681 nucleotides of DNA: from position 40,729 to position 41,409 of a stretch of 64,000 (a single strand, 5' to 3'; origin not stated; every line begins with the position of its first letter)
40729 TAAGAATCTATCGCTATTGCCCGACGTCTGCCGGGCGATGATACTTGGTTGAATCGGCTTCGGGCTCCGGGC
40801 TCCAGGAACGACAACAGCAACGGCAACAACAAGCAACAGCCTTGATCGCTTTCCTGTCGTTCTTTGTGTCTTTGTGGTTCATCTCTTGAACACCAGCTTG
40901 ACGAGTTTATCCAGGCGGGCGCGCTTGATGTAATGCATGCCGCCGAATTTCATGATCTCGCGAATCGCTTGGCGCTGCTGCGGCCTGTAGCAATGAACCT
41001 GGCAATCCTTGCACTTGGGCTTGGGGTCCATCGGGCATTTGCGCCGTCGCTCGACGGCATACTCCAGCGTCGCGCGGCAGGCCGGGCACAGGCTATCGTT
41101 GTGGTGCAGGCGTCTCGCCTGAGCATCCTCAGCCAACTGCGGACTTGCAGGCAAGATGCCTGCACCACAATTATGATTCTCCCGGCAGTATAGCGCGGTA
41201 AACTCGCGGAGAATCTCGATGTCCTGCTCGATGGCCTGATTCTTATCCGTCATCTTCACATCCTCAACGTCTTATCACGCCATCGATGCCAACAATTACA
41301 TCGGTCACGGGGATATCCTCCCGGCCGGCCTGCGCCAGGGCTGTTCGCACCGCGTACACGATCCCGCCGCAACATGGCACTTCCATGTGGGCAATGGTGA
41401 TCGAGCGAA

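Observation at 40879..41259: Palindromic repeat element (family B) apparently inserted in-frame inside the ygbA-like NO-response gene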

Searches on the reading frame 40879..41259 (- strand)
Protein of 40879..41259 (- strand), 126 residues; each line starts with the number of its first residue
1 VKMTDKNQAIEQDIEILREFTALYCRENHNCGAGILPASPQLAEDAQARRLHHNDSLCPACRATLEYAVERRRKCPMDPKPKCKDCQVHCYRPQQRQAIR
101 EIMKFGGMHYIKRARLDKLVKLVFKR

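Call 12: search_protein_families(library=pfam, proteins=[window:40879-41259:-], max_evalue=0.01)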
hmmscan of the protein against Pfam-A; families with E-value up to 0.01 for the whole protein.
window:40879-41259:- (126 aa): 1 family
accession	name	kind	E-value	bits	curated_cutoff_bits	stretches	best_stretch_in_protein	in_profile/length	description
PF11756.13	YgbA_NO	-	6.9e-19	68.6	25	1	10-109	3-81/106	Nitrous oxide-stimulated promoter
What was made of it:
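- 40879..41259 (-): ygbA-like gene (YgbA_NO family), 126 aa from GTG or 124 aa from ATG at 41253; the 'filled' allele. Pfam PF11756 at 6.9e-19 (call 12).
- On YgbA_NO (PF11756; 'nitrous oxide-stimulated promoter family protein'): Pfam 68.6 bits against 25 (call 12).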

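Call 13: find_homologous_proteins(query=window:40879-41259:-, max_evalue=0.001)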
Query window:40879-41259:- (126 aa): 3 proteins with E <= 0.001 among 6 candidates.
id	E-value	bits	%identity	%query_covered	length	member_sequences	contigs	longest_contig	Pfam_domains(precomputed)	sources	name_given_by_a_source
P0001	1.4e-78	279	98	98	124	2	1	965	PF11756.14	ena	-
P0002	1.7e-52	195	77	98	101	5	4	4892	PF11756.14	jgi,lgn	-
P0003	2.7e-24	104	44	94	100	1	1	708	PF11756.14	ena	-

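Call 16: find_encoding_contigs(protein=P0002, flank=5000, max_places=6)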
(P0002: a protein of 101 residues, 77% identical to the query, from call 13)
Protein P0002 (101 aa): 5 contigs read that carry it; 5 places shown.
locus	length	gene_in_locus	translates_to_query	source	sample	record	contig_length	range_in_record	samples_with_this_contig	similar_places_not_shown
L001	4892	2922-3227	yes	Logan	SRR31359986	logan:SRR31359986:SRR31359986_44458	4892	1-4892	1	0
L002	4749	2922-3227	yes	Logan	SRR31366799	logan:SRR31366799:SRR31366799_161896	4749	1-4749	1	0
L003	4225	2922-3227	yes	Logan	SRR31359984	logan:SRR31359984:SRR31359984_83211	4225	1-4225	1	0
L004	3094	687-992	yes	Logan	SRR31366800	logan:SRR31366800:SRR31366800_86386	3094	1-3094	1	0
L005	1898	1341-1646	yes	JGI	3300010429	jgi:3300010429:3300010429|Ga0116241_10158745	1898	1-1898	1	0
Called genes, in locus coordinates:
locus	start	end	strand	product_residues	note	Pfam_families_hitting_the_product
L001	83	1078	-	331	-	-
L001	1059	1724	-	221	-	PF04542:Sigma70_r2, PF08281:Sigma70_r4_2, PF04545:Sigma70_r4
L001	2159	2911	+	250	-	PF12838:Fer4_7 (faint), PF25160:LdpA_Fe-S-bd (faint), PF00037:Fer4 (faint), PF12837:Fer4_6 (weak), PF13237:Fer4_10 (weak), PF14697:Fer4_21 (weak), PF27217:AF_0155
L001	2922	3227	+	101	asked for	PF11756:YgbA_NO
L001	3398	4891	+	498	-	?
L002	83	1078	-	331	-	-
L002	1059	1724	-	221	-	PF04542:Sigma70_r2, PF08281:Sigma70_r4_2, PF04545:Sigma70_r4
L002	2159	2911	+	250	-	PF12838:Fer4_7 (faint), PF25160:LdpA_Fe-S-bd (faint), PF00037:Fer4 (faint), PF12837:Fer4_6 (weak), PF13237:Fer4_10 (weak), PF14697:Fer4_21 (weak), PF27217:AF_0155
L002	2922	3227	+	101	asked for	PF11756:YgbA_NO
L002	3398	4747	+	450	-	?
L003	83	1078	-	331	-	-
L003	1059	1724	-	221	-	PF04542:Sigma70_r2, PF08281:Sigma70_r4_2, PF04545:Sigma70_r4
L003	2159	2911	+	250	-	PF12838:Fer4_7 (faint), PF25160:LdpA_Fe-S-bd (faint), PF00037:Fer4 (faint), PF12837:Fer4_6 (weak), PF13237:Fer4_10 (weak), PF14697:Fer4_21 (weak), PF27217:AF_0155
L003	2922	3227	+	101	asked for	PF11756:YgbA_NO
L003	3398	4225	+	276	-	?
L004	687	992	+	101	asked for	PF11756:YgbA_NO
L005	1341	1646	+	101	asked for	PF11756:YgbA_NO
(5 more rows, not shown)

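Call 17: find_encoding_contigs(protein=P0001, flank=5000, max_places=6)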
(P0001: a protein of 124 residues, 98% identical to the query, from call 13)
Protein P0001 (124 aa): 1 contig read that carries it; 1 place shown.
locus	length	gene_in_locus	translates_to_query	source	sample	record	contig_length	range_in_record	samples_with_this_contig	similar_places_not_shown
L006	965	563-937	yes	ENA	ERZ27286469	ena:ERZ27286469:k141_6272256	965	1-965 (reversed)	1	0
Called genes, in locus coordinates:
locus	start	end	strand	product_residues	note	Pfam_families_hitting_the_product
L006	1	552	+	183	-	?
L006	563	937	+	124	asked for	PF11756:YgbA_NO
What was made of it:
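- The empty allele is the commoner one, in 5 contigs from 5 samples against 2 (calls 16, 17).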

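Call 32: search_protein_representatives(protein=P0002)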
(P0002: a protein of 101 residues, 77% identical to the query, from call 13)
Query: 101 residues. Proteins with E-value up to 0.001 (for the whole library): 1014; up to 1e-10: 226; up to 1e-30: 2. The best 150 are listed.
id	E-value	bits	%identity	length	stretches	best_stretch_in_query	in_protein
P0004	2.4e-34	133.7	57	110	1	2-99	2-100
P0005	2.1e-32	127.5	55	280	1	1-98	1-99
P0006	5.8e-28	113.3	52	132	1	5-97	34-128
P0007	3.7e-27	110.7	52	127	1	4-100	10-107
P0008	4.3e-27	110.4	53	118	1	9-98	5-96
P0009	1.7e-26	108.5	51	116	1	1-89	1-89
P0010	4.0e-25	104.1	49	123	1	7-97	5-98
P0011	6.6e-25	103.4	50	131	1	7-98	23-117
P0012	8.6e-25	103.1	46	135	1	6-97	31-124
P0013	9.4e-25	102.9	48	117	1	4-97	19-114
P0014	4.1e-24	100.9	44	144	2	11-99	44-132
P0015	6.8e-24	100.2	48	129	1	9-97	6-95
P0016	1.0e-23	99.6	48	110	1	8-99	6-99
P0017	1.2e-23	99.4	46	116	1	4-100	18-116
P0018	1.0e-21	93.2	47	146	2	29-97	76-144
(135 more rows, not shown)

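Call 36: find_related_loci(query=P0002, collection=metagenome_contigs, flank=3000)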
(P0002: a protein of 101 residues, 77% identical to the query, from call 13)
Query P0002 (101 aa) in metagenome_contigs; peptide patterns used: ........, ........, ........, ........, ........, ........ (x = any residue, [..] = any of these).
107 stretches matched a pattern; 9 encode a relative of the query (tblastn E <= 1e-3); 9 distinct loci.
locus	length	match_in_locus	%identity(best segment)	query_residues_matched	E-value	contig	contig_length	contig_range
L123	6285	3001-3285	48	4-96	3e-30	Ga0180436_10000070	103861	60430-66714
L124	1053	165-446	48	8-99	3e-30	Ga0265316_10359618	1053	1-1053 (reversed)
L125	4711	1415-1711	41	9-96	4e-28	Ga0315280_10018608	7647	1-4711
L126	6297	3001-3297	41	9-96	4e-28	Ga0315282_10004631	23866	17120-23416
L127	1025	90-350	51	14-98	1e-28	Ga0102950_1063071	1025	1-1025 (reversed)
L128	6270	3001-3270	46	9-96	2e-27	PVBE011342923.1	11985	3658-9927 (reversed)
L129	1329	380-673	43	4-99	2e-27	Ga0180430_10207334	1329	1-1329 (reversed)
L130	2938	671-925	47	18-100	5e-25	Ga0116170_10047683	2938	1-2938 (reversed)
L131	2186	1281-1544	44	10-95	9e-25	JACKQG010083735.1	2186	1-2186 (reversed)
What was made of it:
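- Tried and rejected: It returned only relatives at 41-51% identity, so no intermediate allele is available (call 36).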

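Call 56: search_protein_families(library=ncbifam, proteins=[window:40879-41259:-], max_evalue=0.001)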
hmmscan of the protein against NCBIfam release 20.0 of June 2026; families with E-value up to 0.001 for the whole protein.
window:40879-41259:- (126 aa): 7 families
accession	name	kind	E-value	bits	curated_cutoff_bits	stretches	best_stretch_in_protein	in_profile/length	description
NF007714.0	PRK10410.1-2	equivalog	7e-27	94.1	88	1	3-122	2-101/103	nitrous oxide-stimulated promoter family protein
NF007718.0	PRK10410.2-2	equivalog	1.7e-18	66.9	148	1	8-110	4-104/118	nitrous oxide-stimulated promoter family protein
NF007715.0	PRK10410.1-3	equivalog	1.1e-14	54.5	179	1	13-109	14-91/132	nitrous oxide-stimulated promoter family protein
NF007716.0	PRK10410.1-4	equivalog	6.2e-10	39.4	172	1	63-114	36-88/114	nitrous oxide-stimulated promoter family protein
NF007717.0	PRK10410.2-1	equivalog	1e-09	38.6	241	1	63-114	39-91/141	nitrous oxide-stimulated promoter family protein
NF007713.0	PRK10410.1-1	equivalog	1.4e-08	35.2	234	1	63-115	36-89/117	nitrous oxide-stimulated promoter family protein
NF007719.0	PRK10410.2-3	equivalog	4e-07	30.1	211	1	49-115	10-77/103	nitrous oxide-stimulated promoter family protein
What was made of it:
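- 40879..41259 (-): NCBIfam NF007714 at 94.1 bits against a cut-off of 88 (call 56).
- On YgbA_NO (PF11756; 'nitrous oxide-stimulated promoter family protein'): NCBIfam NF007714 94.1 bits against 88 (call 56).
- Checked: It matches Pfam YgbA_NO at 68.6 bits against a cut-off of 25 (call 12) and NCBIfam NF007714 at 94 bits against 88 (call 56).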

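Call 57: search_solved_structures(query=P0002, max_evalue=1)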
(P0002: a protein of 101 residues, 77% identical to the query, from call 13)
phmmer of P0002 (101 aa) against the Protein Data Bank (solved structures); distinct sequences matched with E-value up to 1: 0.
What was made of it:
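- Tried and rejected: No PDB relative of YgbA was found by sequence (call 57).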

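Call 58: find_homologous_proteins(query=A1, max_evalue=0.00001)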
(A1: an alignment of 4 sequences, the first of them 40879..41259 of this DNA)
Query A1 (4 sequences) (126 aa, profile of the alignment): 421 proteins with E <= 0.00001 among 725 candidates; the best 120 are listed.
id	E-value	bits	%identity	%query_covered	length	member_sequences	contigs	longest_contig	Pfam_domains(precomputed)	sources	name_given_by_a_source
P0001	2.4e-59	216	98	98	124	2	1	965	PF11756.14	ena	-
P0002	4.0e-56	206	77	98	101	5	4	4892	PF11756.14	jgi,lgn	-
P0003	4.8e-51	189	44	94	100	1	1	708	PF11756.14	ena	-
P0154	6.8e-45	169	43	94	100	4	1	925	PF11756.14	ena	-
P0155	8.0e-45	169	40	94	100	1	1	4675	PF11756.14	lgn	-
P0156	1.7e-43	165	40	94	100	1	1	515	PF11756.14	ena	-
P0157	2.7e-43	164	39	94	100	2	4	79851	PF11756.14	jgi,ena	jgi:hypothetical protein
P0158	5.3e-43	163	40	92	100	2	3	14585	PF11756.14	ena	-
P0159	5.4e-43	163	41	88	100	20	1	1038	PF11756.14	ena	-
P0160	2.0e-41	158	41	92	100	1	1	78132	PF11756.14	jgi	jgi:hypothetical protein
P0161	2.3e-41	158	40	92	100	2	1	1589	PF11756.14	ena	-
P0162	3.7e-41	157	40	96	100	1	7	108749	PF11756.14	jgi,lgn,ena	-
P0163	4.4e-41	157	44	94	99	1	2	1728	PF11756.14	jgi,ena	-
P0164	5.3e-41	157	42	92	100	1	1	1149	PF11756.14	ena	-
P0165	6.7e-41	157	38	92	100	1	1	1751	PF11756.14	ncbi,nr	ncbi:MAG: nitrous oxide-stimulated promoter family protein [bacterium]|nr:nitrous oxide-stimulated p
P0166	1.9e-40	155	58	56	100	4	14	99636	PF11756.14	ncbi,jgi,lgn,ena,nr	ncbi:MAG: nitrous oxide-stimulated promoter family protein [Phycisphaerae bacterium]|jgi:hypothetica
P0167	2.5e-40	155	37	94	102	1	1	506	PF11756.14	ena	-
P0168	3.5e-40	154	37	90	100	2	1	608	PF11756.14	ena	-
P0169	4.0e-40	154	39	92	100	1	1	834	PF11756.14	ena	-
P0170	5.4e-40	154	39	90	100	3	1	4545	PF11756.14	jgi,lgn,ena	-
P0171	2.0e-39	152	44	94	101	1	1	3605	PF11756.14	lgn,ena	-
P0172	2.2e-39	152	43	94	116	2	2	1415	PF11756.14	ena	-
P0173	5.2e-39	151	40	98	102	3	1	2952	PF11756.14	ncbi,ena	-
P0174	1.2e-38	149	43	95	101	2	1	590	PF11756.14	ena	-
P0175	1.6e-38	149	41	96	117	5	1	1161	PF11756.14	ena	-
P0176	2.5e-38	148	41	96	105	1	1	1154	PF11756.14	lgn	-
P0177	4.2e-38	148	44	93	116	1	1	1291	PF11756.14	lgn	-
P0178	4.5e-38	147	43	90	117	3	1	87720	PF11756.14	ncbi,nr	ncbi:MAG: nitrous oxide-stimulated promoter family protein [Acidobacteria bacterium]|nr:nitrous oxid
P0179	4.9e-38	147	43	91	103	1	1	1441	PF11756.14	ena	-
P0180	5.1e-38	147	45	98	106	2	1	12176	PF11756.14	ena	-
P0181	6.2e-38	147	42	98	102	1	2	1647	PF11756.14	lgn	-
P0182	6.7e-38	147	39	94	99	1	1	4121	PF11756.14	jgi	-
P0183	7.7e-38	147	43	96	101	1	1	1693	PF11756.14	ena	-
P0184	9.1e-38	146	46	91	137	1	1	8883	PF11756.14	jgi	-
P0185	1.2e-37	146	44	94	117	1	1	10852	PF11756.14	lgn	-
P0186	1.2e-37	146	44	88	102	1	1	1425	PF11756.14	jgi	jgi:hypothetical protein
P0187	2.3e-37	145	42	91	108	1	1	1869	PF11756.14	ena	-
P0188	3.0e-37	145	43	91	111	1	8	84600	PF11756.14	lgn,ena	-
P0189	3.2e-37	145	41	95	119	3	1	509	PF11756.14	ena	-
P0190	4.0e-37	144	38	88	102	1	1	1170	PF11756.14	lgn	-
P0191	4.6e-37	144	41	97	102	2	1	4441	PF11756.14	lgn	-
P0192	5.4e-37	144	48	89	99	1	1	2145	PF11756.14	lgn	-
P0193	5.5e-37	144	44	98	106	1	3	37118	PF11756.14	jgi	-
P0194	6.2e-37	144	44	93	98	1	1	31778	PF11756.14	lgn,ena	-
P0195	6.5e-37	144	51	93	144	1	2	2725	PF11756.14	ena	-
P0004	6.6e-37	144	44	98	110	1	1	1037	PF11756.14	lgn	-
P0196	7.3e-37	144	41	92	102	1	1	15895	PF11756.14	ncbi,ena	-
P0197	1.0e-36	143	41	95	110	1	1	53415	PF11756.14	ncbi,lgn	-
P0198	1.1e-36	143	44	96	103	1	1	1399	PF11756.14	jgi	jgi:hypothetical protein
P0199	1.3e-36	143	45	88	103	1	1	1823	PF11756.14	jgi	jgi:hypothetical protein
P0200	1.3e-36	143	40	94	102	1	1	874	PF11756.14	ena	-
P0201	1.8e-36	142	39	94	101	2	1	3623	PF11756.14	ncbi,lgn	-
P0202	1.8e-36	142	40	94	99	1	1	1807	PF11756.14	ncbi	-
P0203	1.9e-36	142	46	90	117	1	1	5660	PF11756.14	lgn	-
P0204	2.0e-36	142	41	94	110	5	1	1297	PF11756.14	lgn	-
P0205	2.2e-36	142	41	92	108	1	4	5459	PF11756.14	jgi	jgi:hypothetical protein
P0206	2.2e-36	142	41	91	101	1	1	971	PF11756.14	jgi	jgi:hypothetical protein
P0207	2.6e-36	142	46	89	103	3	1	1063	PF11756.14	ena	-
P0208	2.8e-36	142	38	92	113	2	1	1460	PF11756.14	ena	-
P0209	3.0e-36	142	40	96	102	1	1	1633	PF11756.14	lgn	-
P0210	3.0e-36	142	43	90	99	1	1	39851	PF11756.14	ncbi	-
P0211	3.1e-36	142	40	98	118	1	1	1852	PF11756.14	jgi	-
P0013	3.1e-36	142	40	96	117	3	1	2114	PF11756.14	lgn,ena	-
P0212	3.2e-36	142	39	97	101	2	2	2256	PF11756.14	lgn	-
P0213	3.3e-36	141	44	97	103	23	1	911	PF11756.14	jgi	-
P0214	3.7e-36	141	42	87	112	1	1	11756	PF11756.14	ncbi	-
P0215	4.7e-36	141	47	92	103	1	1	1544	PF11756.14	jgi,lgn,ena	-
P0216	4.8e-36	141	44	95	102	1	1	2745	PF11756.14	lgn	-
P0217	4.8e-36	141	41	97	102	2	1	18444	PF11756.14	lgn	-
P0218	4.9e-36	141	43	90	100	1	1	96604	PF11756.14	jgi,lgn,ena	-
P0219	5.2e-36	141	45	87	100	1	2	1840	PF11756.14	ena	-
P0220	5.4e-36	141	44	90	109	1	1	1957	PF11756.14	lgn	-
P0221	5.5e-36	141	41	96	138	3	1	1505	PF11756.14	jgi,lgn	jgi:hypothetical protein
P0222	5.7e-36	141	46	90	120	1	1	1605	PF11756.14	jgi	jgi:hypothetical protein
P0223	5.8e-36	141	45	87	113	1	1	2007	PF11756.14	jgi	jgi:hypothetical protein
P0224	5.8e-36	141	39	94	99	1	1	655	PF11756.14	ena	-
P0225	6.2e-36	141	42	92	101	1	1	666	PF11756.14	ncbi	-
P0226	7.5e-36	140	45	90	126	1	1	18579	PF11756.14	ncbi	-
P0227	8.9e-36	140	43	90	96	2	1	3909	PF11756.14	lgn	-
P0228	1.0e-35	140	42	91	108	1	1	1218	PF11756.14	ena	-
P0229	1.1e-35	140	44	91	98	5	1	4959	PF11756.14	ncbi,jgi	ncbi:MAG: nitrous oxide-stimulated promoter family protein [Planctomycetota bacterium]|jgi:hypotheti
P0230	1.2e-35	140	43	95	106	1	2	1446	PF11756.14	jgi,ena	jgi:hypothetical protein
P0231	1.3e-35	140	39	93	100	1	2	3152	PF11756.14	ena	-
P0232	1.4e-35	140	39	94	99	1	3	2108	PF11756.14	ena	-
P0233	1.4e-35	139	40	87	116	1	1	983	PF11756.14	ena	-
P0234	1.5e-35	139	45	88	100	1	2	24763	PF11756.14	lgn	-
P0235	1.6e-35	139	38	90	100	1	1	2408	PF11756.14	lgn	-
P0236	1.6e-35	139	41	94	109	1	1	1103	PF11756.14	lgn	-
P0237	1.8e-35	139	39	91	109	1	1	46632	PF11756.14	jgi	-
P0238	1.9e-35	139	42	94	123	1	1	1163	PF11756.14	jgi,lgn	-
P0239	2.1e-35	139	43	91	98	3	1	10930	PF11756.14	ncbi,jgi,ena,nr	ncbi:MAG: nitrous oxide-stimulated promoter family protein [Phycisphaerae bacterium]|nr:nitrous oxid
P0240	2.1e-35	139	40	98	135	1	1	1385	PF11756.14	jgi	jgi:hypothetical protein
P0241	2.3e-35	139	40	90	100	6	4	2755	PF11756.14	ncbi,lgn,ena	-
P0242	2.4e-35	139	41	98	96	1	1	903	PF11756.14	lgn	-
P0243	2.4e-35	139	42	94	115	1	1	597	PF11756.14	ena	-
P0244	2.5e-35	139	43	91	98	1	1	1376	PF11756.14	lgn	-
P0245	2.6e-35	139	44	93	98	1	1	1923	PF11756.14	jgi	jgi:hypothetical protein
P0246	2.6e-35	139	43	94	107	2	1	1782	PF11756.14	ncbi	-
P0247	2.7e-35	139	40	96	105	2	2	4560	PF11756.14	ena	-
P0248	2.7e-35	139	42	90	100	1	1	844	PF11756.14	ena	-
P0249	2.9e-35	138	42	91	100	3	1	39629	PF11756.14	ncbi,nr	ncbi:nitrous oxide-stimulated promoter family protein [bacterium]|nr:nitrous oxide-stimulated promot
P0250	2.9e-35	138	44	90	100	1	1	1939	PF11756.14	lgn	-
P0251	2.9e-35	138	42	93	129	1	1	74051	PF11756.14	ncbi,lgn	-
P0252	3.0e-35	138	43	90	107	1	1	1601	PF11756.14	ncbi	-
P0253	3.1e-35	138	44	92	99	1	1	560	PF11756.14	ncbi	-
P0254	3.1e-35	138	47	98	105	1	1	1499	PF11756.14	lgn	-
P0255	3.5e-35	138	45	87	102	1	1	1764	PF11756.14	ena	-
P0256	4.0e-35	138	39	96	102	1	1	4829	PF11756.14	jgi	-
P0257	4.3e-35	138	42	92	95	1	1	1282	PF11756.14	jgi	jgi:hypothetical protein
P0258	4.5e-35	138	45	93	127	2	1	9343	PF11756.14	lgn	-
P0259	5.0e-35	138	41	93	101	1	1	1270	PF11756.14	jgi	jgi:hypothetical protein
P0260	5.5e-35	138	42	90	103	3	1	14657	PF11756.14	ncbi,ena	-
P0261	5.5e-35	138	45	92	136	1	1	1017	PF11756.14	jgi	jgi:hypothetical protein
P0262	5.7e-35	138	40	89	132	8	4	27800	PF11756.14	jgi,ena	jgi:hypothetical protein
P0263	6.2e-35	137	40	96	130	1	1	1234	PF11756.14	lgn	-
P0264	6.2e-35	137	40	99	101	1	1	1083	PF11756.14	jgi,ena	-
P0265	7.5e-35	137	44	93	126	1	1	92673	PF11756.14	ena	-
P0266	7.8e-35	137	40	93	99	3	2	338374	PF11756.14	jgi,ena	jgi:hypothetical protein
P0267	8.2e-35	137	39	92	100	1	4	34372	PF11756.14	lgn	-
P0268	8.6e-35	137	42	87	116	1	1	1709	PF11756.14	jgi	jgi:hypothetical protein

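Call 64: predict_structure(alignment_id=A3)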
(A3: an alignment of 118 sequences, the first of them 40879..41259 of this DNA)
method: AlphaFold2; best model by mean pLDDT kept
length: 126 residues; sequences in the alignment: 118
mean_pLDDT: 77.1   pTM: 0.67
mean pLDDT of the five models: 77.1, 76.5, 76.0, 74.0, 73.9
residues with pLDDT >= 90: 33; 70-90: 61; 50-70: 20; < 50: 12
segments of 3 or more residues with pLDDT < 50: 34-42
pLDDT, mean of each block of 10 residues (from residue 1): 69 90 87 49 50 71 93 82 74 90 91 80 75
secondary structure, 60 per line:
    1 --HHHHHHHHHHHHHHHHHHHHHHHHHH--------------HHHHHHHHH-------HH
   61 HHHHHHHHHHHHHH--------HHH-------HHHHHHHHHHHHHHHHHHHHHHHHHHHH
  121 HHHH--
elements in order: H3-28 H43-51 H59-74 H93-124
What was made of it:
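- The predicted insert is low-confidence (call 64).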

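Call 89: predict_structure(alignment_id=A6)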
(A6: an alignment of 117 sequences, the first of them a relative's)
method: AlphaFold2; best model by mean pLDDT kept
length: 101 residues; sequences in the alignment: 117
mean_pLDDT: 87.4   pTM: 0.76
mean pLDDT of the five models: 87.4, 86.8, 85.9, 85.8, 84.9
residues with pLDDT >= 90: 54; 70-90: 43; 50-70: 3; < 50: 1
segments of 3 or more residues with pLDDT < 50: none
pLDDT, mean of each block of 10 residues (from residue 1): 80 94 93 95 92 78 84 93 88 79 50
secondary structure, 60 per line:
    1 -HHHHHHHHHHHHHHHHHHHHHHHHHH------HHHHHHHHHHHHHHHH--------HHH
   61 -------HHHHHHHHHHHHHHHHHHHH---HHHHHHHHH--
elements in order: H2-27 H34-49 H68-87 H91-99
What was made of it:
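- The empty model has pLDDT 87 with helices 2-27, 34-49 and 68-99 (calls 64, 89). The core fold prediction is unchanged (calls 64, 89).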
